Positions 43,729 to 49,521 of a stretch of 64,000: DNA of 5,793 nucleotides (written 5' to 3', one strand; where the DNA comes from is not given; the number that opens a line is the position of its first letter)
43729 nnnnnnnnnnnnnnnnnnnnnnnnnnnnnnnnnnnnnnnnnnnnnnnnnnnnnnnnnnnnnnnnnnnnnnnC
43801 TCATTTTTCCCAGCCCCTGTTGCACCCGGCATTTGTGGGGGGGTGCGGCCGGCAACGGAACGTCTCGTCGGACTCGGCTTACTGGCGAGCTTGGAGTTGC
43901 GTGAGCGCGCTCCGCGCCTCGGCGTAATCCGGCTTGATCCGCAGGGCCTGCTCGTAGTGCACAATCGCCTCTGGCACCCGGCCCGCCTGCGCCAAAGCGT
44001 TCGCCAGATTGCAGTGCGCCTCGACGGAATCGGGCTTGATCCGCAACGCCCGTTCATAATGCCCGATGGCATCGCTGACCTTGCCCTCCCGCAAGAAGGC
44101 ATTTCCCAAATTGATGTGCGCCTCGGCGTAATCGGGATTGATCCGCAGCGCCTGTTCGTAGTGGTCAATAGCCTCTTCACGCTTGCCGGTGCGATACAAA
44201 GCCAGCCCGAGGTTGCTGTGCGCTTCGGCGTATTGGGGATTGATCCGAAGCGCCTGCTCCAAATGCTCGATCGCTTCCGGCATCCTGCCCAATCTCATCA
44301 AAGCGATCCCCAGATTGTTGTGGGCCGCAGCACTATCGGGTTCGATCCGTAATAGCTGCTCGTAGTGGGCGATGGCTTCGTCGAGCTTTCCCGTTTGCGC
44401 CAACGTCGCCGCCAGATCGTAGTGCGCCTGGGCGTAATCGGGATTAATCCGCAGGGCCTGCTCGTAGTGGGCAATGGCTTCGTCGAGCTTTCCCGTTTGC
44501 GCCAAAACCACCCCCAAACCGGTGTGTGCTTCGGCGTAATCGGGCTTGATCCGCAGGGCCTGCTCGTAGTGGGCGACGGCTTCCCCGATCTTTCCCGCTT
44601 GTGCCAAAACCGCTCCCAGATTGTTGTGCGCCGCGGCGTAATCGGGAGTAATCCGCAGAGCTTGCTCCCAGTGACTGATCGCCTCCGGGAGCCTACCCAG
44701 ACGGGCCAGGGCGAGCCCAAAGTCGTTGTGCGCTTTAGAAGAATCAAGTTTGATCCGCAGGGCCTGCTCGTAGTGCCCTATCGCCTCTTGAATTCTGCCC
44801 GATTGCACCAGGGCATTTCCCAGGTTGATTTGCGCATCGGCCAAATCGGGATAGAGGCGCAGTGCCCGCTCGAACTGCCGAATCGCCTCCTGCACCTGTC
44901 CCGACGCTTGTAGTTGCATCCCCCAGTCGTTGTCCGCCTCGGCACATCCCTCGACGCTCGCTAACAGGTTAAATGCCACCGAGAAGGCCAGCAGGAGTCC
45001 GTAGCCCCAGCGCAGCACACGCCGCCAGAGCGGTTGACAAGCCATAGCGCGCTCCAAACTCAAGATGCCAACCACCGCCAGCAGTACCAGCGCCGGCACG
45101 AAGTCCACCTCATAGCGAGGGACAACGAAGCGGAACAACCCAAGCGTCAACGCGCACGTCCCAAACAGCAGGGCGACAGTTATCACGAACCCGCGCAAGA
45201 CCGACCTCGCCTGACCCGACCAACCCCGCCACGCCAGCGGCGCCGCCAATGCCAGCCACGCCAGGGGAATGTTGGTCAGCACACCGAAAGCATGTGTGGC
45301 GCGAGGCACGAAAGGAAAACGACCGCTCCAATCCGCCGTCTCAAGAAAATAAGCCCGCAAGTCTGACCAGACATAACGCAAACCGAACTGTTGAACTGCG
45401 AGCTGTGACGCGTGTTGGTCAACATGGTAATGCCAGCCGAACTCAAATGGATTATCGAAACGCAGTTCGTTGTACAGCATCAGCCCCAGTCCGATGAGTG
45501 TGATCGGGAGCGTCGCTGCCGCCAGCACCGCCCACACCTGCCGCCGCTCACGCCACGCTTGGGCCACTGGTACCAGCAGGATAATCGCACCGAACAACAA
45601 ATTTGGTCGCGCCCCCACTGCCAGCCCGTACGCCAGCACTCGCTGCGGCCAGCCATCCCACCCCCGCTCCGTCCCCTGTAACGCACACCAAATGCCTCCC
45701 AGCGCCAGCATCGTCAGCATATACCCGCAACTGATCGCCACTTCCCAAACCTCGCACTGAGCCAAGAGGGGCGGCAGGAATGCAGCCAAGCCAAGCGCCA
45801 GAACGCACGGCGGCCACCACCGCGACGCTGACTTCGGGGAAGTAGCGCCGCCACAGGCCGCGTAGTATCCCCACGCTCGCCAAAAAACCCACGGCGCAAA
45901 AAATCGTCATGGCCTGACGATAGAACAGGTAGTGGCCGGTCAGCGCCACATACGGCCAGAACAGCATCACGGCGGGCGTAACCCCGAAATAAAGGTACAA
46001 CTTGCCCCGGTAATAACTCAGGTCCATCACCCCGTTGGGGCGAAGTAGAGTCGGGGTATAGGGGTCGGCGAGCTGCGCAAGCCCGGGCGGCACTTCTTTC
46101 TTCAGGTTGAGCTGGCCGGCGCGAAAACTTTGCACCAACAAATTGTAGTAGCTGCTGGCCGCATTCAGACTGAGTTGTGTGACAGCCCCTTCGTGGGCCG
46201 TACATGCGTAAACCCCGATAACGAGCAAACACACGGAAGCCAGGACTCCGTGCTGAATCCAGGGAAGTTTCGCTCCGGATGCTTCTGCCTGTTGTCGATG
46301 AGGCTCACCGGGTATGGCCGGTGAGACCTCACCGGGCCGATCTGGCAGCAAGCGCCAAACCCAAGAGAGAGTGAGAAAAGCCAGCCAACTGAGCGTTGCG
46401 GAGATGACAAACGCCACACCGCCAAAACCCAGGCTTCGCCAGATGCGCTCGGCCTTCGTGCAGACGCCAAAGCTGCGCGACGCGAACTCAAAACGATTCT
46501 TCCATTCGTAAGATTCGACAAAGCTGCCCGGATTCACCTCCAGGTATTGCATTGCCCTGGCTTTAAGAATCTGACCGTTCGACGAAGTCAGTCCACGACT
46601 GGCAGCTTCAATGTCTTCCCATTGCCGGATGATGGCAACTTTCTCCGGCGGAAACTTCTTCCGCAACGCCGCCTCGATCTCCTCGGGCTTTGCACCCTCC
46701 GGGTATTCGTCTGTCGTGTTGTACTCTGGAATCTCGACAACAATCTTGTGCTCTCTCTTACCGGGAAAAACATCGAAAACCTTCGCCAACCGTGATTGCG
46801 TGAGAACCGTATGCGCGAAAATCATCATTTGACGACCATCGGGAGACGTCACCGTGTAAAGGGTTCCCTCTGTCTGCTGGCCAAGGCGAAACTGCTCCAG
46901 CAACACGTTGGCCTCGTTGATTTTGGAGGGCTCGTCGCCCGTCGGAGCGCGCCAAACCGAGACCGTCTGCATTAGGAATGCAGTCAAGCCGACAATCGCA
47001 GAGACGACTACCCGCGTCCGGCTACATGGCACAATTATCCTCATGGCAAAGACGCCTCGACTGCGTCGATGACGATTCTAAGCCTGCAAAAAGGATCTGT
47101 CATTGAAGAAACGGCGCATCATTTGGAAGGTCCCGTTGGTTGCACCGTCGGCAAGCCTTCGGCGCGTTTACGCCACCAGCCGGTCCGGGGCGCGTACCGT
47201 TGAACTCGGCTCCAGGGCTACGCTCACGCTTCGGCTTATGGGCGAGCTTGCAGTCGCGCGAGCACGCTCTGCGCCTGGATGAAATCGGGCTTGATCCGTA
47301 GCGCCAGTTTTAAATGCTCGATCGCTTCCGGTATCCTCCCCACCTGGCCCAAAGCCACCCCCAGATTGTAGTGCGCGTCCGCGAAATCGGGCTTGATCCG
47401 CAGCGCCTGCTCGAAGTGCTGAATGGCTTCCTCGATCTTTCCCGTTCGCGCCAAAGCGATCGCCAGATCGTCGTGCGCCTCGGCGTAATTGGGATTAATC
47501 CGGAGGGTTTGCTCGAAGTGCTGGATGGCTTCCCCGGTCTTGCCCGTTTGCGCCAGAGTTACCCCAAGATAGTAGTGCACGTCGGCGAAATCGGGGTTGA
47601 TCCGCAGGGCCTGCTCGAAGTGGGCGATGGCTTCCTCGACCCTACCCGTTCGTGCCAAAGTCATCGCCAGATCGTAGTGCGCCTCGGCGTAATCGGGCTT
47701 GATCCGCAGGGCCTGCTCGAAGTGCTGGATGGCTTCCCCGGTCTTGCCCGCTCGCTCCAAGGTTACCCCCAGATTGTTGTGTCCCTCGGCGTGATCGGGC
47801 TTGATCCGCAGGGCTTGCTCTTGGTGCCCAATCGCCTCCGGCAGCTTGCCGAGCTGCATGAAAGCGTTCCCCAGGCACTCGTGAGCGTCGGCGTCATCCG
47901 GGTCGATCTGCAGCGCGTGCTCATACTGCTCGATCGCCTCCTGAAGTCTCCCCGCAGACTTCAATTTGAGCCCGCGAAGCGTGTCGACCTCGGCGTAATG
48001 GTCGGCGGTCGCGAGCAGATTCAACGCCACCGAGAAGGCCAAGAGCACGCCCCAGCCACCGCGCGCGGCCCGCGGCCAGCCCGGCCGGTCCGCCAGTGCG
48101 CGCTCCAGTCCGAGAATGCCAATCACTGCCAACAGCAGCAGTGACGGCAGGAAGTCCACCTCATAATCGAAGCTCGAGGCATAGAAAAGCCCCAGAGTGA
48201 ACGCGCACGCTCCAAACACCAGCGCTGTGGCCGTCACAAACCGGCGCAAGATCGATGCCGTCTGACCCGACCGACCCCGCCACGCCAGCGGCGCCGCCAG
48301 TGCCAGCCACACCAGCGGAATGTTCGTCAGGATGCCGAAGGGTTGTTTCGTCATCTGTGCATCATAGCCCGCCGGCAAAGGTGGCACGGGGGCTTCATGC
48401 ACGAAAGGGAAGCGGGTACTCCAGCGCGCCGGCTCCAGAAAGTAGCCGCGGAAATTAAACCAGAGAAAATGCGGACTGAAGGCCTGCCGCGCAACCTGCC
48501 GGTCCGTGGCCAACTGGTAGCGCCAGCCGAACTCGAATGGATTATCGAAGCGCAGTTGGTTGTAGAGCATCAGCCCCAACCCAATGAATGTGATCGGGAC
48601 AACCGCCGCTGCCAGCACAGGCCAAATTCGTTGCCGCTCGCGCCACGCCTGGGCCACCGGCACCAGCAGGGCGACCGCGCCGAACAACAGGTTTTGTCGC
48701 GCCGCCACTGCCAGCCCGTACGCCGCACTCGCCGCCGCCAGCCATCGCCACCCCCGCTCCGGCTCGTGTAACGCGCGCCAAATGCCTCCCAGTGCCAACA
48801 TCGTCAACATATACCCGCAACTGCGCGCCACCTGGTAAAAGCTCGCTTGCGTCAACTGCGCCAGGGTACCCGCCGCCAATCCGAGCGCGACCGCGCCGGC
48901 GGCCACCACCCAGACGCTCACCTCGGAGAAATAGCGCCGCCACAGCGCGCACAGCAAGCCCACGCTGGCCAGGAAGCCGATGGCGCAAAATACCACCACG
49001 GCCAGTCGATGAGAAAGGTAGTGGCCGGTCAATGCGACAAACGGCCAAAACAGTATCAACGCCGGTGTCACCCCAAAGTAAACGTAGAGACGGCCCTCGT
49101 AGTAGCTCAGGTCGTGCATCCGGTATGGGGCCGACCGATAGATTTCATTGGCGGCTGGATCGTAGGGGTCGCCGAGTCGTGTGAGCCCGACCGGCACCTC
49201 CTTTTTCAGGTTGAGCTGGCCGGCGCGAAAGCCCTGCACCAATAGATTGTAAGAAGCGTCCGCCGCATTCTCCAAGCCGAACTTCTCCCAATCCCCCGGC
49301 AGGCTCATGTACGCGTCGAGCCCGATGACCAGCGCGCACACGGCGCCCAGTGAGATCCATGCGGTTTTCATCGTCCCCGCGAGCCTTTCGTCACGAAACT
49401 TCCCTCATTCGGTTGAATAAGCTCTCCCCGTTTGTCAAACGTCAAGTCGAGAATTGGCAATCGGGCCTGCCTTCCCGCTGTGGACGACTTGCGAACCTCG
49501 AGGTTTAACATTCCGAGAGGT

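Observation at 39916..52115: Lipid-linked amino-sugar module (GT87-like GT-C + GT2 + YdjC deacetylase) adjacent to an array of polytopic-membrane/TPR paralogs with TMTC-like architecture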

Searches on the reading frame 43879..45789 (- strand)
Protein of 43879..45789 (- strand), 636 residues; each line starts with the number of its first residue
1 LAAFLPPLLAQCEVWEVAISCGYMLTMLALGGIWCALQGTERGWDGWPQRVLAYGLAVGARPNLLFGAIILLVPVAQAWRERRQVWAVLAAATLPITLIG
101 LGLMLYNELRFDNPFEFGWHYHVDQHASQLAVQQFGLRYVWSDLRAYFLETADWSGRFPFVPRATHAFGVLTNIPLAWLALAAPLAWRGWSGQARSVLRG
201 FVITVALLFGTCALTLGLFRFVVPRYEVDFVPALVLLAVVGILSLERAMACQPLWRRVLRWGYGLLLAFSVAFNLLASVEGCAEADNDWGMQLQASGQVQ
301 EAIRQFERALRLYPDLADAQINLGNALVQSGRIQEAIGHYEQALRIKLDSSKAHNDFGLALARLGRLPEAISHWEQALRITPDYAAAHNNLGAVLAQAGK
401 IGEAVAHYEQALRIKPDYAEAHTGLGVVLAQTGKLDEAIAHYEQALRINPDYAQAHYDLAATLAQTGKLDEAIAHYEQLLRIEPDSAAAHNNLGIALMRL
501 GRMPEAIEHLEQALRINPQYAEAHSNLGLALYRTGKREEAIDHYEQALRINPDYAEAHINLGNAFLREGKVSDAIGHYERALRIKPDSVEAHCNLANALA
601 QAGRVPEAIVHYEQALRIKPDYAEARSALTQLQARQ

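Call 6: search_protein_families(library=pfam, proteins=[window:43879-45789:-], max_evalue=0.01)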
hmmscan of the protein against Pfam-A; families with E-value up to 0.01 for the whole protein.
window:43879-45789:- (636 aa): 46 families (the best 25 are shown)
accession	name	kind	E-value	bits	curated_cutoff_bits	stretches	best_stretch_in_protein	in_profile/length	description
PF13414.12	TPR_11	-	1.3e-100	329.3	26.8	10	497-535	4-42/42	TPR repeat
PF00515.34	TPR_1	-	5.5e-87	282.8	27.8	9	521-554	1-34/34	Tetratricopeptide repeat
PF07719.23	TPR_2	-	1.6e-84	271.6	27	10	521-554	1-34/34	Tetratricopeptide repeat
PF13432.12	TPR_16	-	1.2e-71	237.1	32.7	7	527-588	3-64/65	Tetratricopeptide repeat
PF13424.12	TPR_12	-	3.3e-60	200.7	30.1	7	485-550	1-74/77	Tetratricopeptide repeat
PF14559.12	TPR_19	-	3.1e-58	194.4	25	8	430-490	2-62/68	Tetratricopeptide repeat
PF13181.12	TPR_8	-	1.2e-54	178.3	25.7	7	419-452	1-34/34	Tetratricopeptide repeat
PF13431.12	TPR_17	-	1.5e-54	178.1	24.4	7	441-474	1-34/34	Tetratricopeptide repeat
PF13428.12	TPR_14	-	8.7e-50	162.4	23.5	9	454-494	2-42/44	Tetratricopeptide repeat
PF13176.12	TPR_7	-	8.2e-44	144.4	27.9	5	523-553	1-31/36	Tetratricopeptide repeat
PF13374.12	TPR_10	-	4.7e-38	128.6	27.5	5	525-550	6-31/42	Tetratricopeptide repeat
PF13371.12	TPR_9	-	3.2e-28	98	35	4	461-523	3-65/73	Tetratricopeptide repeat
PF24575.1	TPR_Slam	-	1.2e-23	84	35.2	1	425-465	53-93/104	Surface lipoprotein assembly modifier, N-terminal TPR repeats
PF13174.12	TPR_6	-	2e-23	81.8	26.3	0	455-486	2-33/33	Tetratricopeptide repeat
PF03704.23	BTAD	-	1.6e-22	80.9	22.1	3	481-549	56-124/146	Bacterial transcriptional activator domain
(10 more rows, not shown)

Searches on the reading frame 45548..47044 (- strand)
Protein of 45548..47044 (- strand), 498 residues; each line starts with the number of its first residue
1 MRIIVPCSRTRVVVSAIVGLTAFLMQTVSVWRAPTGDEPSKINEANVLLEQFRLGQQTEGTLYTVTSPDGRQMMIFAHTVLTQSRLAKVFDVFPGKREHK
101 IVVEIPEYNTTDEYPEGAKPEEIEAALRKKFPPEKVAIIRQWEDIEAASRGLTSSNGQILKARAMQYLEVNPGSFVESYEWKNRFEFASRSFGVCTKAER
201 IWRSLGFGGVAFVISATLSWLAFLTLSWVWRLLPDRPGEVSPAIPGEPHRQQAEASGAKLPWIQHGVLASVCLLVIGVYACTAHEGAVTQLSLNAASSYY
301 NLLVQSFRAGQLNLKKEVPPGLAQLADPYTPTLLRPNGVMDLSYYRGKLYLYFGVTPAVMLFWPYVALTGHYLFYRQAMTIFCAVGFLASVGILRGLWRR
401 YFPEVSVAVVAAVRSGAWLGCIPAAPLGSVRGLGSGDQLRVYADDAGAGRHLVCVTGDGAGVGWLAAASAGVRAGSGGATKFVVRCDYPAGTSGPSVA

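Call 6: search_protein_families(library=pfam, proteins=[window:45548-47044:-], max_evalue=0.01)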
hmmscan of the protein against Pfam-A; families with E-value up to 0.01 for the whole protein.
window:45548-47044:- (498 aa): 0 families

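Call 8: search_protein_families(library=ncbifam, proteins=[window:45548-47044:-], max_evalue=1)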
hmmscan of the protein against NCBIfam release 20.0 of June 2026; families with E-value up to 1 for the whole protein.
window:45548-47044:- (498 aa): 1 family
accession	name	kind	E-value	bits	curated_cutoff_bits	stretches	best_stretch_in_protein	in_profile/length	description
NF000805.0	PRK00055.2-3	equivalog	0.1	11.8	416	1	13-74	99-159/307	ribonuclease Z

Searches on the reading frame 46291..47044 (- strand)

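Call 63: search_protein_families(library=pfam, proteins=[window:46291-47044:-], max_evalue=0.001)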
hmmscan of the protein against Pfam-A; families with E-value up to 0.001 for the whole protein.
window:46291-47044:- (251 aa): 0 families

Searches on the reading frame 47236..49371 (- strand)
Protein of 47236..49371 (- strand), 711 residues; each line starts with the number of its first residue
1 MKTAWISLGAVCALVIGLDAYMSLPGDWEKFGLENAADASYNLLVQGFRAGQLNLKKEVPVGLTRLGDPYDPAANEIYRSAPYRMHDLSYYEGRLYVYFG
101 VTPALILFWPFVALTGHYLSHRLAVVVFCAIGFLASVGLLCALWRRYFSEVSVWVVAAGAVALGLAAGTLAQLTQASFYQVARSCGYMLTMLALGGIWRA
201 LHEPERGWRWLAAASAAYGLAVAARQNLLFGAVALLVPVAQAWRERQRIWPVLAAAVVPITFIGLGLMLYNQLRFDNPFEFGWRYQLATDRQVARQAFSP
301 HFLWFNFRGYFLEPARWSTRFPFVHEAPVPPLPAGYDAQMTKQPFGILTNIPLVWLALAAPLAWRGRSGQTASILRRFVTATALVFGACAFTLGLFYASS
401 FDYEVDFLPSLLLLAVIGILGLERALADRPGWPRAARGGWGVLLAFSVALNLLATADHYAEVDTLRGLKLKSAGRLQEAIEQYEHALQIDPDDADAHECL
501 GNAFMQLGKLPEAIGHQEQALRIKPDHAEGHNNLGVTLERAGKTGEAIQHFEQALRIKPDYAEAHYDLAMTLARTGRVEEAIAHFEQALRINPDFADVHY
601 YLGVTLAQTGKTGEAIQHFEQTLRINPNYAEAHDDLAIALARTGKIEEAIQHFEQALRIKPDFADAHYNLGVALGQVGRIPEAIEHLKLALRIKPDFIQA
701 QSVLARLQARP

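Call 6: search_protein_families(library=pfam, proteins=[window:47236-49371:-], max_evalue=0.01)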
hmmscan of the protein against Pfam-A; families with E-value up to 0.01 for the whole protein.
window:47236-49371:- (711 aa): 36 families (the best 25 are shown)
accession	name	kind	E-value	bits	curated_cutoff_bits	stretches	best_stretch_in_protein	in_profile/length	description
PF13414.12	TPR_11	-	4.3e-66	218.8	26.8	6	469-508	3-42/42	TPR repeat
PF00515.34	TPR_1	-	2.1e-59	195.5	27.8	7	562-595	1-34/34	Tetratricopeptide repeat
PF07719.23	TPR_2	-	2.9e-57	186.5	27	7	562-594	1-33/34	Tetratricopeptide repeat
PF13432.12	TPR_16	-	1.2e-47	160.3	32.7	5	566-629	1-64/65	Tetratricopeptide repeat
PF13431.12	TPR_17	-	3.1e-44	146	24.4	6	585-617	2-34/34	Tetratricopeptide repeat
PF14559.12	TPR_19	-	2.7e-42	143.3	25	5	541-599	4-62/68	Tetratricopeptide repeat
PF13181.12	TPR_8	-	4.1e-40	132.9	25.7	4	562-594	1-33/34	Tetratricopeptide repeat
PF13424.12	TPR_12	-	6.5e-35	119.6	30.1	3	494-558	3-75/77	Tetratricopeptide repeat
PF13428.12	TPR_14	-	1.5e-28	96.8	23.5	5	563-603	2-42/44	Tetratricopeptide repeat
PF13374.12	TPR_10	-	3.6e-25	87.6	27.5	3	567-591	7-31/42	Tetratricopeptide repeat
PF13176.12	TPR_7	-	6.6e-25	85.5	27.9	1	564-597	1-34/36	Tetratricopeptide repeat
PF13371.12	TPR_9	-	4.1e-23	81.6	35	3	607-667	6-66/73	Tetratricopeptide repeat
PF24575.1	TPR_Slam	-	1.9e-16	60.8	35.2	0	574-619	59-104/104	Surface lipoprotein assembly modifier, N-terminal TPR repeats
PF23914.1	TPR_CcmH_CycH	-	1.4e-13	51.4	42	1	520-628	42-153/158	Cytochrome c-type biogenesis protein H TPR domain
PF25064.1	ARM_TT21_5th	-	2.2e-13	51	27.8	2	543-622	16-98/117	TT21 fifth ARM repeats domain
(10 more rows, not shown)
